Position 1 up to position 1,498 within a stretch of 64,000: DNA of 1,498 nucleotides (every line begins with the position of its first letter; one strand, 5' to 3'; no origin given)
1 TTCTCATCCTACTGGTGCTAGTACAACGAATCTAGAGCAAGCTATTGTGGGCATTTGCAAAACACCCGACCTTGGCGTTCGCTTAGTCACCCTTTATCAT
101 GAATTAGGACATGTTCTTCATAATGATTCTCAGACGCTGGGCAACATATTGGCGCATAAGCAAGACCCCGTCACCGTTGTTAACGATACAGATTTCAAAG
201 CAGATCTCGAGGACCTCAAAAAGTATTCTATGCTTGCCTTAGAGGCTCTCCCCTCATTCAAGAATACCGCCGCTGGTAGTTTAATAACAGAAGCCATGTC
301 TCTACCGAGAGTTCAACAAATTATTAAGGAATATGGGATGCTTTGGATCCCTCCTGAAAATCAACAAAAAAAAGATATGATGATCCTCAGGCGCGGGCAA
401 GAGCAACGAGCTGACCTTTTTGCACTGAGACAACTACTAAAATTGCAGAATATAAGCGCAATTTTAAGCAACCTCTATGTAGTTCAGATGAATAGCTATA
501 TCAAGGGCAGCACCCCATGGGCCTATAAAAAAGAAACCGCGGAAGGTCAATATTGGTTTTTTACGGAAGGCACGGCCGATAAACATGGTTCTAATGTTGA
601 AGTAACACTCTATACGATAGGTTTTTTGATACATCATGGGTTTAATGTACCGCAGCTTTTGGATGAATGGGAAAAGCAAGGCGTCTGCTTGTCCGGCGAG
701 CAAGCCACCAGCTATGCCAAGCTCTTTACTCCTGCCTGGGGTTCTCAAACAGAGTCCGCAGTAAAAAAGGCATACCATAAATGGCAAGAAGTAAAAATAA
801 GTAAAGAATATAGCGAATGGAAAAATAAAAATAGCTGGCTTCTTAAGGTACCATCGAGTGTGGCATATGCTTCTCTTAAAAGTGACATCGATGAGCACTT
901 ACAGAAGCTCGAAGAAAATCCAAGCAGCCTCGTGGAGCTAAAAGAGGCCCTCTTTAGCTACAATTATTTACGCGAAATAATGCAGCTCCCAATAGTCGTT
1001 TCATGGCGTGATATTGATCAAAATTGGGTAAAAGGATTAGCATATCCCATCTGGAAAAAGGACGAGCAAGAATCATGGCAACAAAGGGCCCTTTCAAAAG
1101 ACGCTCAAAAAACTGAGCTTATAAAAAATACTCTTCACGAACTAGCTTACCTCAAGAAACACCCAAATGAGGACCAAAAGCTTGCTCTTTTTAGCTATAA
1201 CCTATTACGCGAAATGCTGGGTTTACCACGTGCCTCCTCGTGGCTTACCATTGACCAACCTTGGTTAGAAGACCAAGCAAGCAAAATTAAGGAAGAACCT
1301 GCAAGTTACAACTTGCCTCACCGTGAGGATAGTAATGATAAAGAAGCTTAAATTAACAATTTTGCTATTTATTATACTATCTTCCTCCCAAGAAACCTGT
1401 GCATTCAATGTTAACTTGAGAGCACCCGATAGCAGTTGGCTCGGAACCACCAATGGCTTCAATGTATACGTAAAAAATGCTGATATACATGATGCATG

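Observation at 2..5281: Tandem triplet of leader-bearing HExxH metallopeptidase-like genes carrying a recurring YN[YF]LRE...W repeat module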

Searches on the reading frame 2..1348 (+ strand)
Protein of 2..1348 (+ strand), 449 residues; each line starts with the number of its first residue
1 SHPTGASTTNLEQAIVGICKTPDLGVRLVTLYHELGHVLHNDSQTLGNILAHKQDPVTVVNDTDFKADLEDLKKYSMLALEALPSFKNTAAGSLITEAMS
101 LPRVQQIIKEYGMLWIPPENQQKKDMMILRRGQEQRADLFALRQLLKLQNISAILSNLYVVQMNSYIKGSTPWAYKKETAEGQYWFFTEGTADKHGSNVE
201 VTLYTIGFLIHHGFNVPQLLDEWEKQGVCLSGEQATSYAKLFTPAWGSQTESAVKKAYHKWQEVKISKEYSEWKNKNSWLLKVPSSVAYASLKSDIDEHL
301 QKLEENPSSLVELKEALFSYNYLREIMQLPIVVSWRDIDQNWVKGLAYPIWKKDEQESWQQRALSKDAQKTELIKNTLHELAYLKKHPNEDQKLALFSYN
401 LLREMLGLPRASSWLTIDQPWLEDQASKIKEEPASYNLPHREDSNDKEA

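Call 4: search_protein_families(library=pfam, proteins=[window:2-1348:+], max_evalue=10)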
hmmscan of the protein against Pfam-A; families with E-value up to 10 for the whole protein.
window:2-1348:+ (449 aa): 1 family
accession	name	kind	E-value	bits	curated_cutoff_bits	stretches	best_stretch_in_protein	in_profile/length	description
PF06114.19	Peptidase_M78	-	0.0081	16.4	22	1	14-44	29-59/123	IrrE N-terminal-like domain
